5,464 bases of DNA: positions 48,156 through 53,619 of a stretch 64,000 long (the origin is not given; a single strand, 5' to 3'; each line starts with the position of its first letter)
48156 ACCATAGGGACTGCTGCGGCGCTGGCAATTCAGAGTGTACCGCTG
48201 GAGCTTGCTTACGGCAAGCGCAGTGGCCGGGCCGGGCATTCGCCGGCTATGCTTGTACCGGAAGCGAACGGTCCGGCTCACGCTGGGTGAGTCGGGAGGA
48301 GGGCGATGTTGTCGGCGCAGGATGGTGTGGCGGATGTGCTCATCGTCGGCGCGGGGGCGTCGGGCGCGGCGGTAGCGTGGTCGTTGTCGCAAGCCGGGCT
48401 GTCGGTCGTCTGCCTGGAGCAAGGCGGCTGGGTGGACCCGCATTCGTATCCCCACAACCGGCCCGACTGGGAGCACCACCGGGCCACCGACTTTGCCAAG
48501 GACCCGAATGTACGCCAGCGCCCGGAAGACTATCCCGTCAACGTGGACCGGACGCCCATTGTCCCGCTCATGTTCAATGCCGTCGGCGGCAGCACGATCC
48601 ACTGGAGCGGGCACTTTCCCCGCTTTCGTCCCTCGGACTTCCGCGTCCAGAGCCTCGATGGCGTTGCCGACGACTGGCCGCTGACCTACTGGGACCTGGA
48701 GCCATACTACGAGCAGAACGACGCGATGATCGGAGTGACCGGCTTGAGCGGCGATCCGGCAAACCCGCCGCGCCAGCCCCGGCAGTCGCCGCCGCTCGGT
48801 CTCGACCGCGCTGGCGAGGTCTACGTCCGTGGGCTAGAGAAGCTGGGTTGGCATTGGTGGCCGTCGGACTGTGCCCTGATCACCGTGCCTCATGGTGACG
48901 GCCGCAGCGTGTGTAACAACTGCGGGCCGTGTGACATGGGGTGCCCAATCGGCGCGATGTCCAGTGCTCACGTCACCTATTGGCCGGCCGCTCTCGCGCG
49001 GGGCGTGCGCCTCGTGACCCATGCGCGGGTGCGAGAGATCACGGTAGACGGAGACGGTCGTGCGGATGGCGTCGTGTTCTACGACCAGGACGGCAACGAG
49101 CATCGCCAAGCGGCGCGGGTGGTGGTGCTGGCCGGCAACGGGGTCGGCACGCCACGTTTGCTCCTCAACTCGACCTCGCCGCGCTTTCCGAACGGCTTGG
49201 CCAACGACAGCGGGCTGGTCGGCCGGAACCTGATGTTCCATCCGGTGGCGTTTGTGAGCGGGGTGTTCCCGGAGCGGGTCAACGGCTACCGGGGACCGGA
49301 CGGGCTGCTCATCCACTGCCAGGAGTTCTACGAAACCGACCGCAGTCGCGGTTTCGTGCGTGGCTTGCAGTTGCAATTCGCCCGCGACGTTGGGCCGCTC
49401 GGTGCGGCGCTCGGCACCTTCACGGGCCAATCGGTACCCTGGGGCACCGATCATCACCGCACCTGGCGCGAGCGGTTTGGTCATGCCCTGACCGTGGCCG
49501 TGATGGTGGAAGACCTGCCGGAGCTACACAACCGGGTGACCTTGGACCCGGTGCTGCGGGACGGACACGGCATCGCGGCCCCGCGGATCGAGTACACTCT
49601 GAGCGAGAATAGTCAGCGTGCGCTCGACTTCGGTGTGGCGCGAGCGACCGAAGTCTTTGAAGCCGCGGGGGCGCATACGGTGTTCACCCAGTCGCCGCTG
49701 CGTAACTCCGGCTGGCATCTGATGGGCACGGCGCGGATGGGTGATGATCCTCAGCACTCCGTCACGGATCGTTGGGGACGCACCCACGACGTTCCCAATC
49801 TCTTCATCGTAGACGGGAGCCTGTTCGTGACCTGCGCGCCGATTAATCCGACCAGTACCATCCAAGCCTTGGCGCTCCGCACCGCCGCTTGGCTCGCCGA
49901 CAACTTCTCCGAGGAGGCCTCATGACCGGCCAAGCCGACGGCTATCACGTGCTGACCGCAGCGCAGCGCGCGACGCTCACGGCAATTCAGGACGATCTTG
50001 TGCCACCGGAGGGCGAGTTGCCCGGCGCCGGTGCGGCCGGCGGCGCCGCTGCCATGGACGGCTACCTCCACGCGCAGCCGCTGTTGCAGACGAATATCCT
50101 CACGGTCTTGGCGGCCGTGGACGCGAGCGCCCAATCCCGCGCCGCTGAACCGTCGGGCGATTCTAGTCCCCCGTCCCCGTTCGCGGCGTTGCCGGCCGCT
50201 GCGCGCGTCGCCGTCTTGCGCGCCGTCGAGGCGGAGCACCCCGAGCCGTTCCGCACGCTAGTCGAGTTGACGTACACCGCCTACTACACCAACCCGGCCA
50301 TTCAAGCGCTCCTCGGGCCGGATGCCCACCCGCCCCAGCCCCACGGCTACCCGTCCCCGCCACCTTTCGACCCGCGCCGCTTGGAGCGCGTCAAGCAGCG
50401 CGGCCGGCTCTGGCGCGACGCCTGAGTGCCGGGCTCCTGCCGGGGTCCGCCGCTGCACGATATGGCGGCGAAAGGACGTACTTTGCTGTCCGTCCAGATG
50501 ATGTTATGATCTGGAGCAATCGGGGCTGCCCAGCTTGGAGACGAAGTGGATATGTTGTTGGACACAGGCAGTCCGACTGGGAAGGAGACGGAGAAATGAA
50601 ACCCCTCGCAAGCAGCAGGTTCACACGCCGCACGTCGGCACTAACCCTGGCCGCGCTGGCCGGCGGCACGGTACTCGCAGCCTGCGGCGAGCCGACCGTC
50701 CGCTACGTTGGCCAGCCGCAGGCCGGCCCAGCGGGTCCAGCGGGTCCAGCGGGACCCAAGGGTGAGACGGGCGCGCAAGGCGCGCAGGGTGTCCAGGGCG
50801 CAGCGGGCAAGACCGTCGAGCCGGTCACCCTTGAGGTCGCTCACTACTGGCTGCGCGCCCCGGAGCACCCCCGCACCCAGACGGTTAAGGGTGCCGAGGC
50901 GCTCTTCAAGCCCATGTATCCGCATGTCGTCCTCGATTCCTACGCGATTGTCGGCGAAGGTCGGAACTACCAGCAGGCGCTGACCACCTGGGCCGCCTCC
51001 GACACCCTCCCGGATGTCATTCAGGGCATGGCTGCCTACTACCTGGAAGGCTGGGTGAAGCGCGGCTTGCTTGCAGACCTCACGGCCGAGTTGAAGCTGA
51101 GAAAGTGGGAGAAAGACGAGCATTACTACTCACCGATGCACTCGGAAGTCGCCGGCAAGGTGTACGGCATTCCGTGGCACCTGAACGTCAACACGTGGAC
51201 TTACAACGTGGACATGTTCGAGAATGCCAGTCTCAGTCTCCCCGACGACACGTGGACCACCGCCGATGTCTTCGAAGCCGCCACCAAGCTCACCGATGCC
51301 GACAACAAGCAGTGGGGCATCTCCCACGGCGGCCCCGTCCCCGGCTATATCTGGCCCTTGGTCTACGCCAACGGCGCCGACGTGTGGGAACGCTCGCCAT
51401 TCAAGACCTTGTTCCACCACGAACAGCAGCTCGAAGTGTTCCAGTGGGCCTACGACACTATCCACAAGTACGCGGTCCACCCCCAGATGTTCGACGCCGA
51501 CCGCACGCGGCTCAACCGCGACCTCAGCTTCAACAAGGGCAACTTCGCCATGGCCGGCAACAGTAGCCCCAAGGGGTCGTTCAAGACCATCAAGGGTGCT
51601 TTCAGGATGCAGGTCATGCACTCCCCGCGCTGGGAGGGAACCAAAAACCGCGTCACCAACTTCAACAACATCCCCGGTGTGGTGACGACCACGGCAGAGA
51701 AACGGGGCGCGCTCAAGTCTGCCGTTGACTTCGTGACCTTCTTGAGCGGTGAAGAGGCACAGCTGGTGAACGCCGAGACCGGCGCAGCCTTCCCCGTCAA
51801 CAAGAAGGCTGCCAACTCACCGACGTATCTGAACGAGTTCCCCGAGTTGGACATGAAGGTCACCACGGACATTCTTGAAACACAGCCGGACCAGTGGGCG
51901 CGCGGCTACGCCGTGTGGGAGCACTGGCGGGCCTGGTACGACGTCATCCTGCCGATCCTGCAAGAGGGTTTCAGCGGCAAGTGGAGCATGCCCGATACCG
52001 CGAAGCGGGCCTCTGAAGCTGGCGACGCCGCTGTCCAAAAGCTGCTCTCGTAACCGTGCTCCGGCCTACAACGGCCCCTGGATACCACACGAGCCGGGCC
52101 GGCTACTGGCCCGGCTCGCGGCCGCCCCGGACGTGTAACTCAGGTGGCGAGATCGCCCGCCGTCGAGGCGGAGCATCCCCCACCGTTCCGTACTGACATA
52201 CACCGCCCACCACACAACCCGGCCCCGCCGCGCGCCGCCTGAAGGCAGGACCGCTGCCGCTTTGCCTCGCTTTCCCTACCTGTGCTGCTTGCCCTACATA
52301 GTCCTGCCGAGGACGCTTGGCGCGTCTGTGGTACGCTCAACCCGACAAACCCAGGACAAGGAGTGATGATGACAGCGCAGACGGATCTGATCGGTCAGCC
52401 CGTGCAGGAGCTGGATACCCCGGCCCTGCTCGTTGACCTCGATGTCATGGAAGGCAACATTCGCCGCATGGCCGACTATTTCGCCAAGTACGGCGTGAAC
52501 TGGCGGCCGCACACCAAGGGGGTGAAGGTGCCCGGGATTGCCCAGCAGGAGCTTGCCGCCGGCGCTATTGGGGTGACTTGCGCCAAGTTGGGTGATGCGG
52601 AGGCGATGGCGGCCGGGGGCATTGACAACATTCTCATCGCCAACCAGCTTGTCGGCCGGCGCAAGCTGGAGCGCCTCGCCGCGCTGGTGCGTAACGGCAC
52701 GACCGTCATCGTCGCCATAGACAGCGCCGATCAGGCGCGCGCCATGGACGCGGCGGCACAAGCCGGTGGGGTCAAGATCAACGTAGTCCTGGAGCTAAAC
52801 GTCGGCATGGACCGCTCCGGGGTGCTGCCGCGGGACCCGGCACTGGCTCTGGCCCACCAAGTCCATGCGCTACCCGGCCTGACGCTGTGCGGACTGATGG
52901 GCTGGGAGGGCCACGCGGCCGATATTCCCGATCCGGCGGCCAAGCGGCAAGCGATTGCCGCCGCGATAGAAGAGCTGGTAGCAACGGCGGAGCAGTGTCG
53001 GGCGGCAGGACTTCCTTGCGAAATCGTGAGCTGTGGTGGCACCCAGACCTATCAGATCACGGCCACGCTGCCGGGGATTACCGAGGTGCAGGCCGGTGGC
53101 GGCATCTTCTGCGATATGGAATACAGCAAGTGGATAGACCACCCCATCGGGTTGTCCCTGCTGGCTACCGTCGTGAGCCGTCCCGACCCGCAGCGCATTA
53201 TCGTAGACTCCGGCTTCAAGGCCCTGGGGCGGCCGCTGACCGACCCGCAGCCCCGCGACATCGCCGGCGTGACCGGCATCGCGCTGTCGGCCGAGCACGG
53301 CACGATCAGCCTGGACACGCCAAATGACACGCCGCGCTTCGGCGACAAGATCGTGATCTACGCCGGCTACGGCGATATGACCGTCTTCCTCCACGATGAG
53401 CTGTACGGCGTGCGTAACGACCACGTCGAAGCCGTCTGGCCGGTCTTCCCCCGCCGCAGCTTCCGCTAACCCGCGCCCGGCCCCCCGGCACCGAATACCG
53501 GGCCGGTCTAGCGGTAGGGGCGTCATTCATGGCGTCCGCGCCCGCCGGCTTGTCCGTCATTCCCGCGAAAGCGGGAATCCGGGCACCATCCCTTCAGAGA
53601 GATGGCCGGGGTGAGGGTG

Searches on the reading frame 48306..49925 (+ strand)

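Call 50: search_protein_families(library=pfam, proteins=[window:48306-49925:+], max_evalue=0.00001)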
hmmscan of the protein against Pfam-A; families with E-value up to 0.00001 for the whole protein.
window:48306-49925:+ (539 aa): 5 families
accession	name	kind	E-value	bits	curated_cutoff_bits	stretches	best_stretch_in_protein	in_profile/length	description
PF05199.19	GMC_oxred_C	-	3.2e-23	83.3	24.6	1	405-523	1-139/139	GMC oxidoreductase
PF00732.25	GMC_oxred_N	-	2.2e-17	64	23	1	202-314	110-218/218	GMC oxidoreductase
PF01266.30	DAO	-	1.9e-12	47.9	27.9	1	10-40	1-31/353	FAD dependent oxidoreductase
PF00890.30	FAD_binding_2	-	3e-07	30.4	20.4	0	10-41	1-32/414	FAD binding domain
PF13450.12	NAD_binding_8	-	1.2e-06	29.1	21.9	1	13-70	1-62/68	NAD(P)-binding Rossmann-like domain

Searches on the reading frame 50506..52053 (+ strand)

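Call 50: search_protein_families(library=pfam, proteins=[window:50506-52053:+], max_evalue=0.00001)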
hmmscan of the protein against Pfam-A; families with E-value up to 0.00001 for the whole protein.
window:50506-52053:+ (515 aa): 2 families
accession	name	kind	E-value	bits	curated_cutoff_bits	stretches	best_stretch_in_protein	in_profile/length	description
PF13416.11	SBP_bac_8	-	1.2e-18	68.4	27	1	154-441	23-271/279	Bacterial extracellular solute-binding protein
PF01547.30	SBP_bac_1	-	3.8e-16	60.4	26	1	151-419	32-306/307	Bacterial extracellular solute-binding protein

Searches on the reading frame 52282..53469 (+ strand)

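Call 50: search_protein_families(library=pfam, proteins=[window:52282-53469:+], max_evalue=0.00001)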
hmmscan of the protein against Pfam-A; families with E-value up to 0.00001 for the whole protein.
window:52282-53469:+ (395 aa): 2 families
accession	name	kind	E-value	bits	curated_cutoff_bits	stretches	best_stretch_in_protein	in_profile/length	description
PF01168.26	Ala_racemase_N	-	7.7e-26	91.6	24.1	1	51-276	1-216/220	Alanine racemase, N-terminal domain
PF14031.13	D-ser_dehydrat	-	3.1e-12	47.4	22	1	291-377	2-97/97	Putative serine dehydratase domain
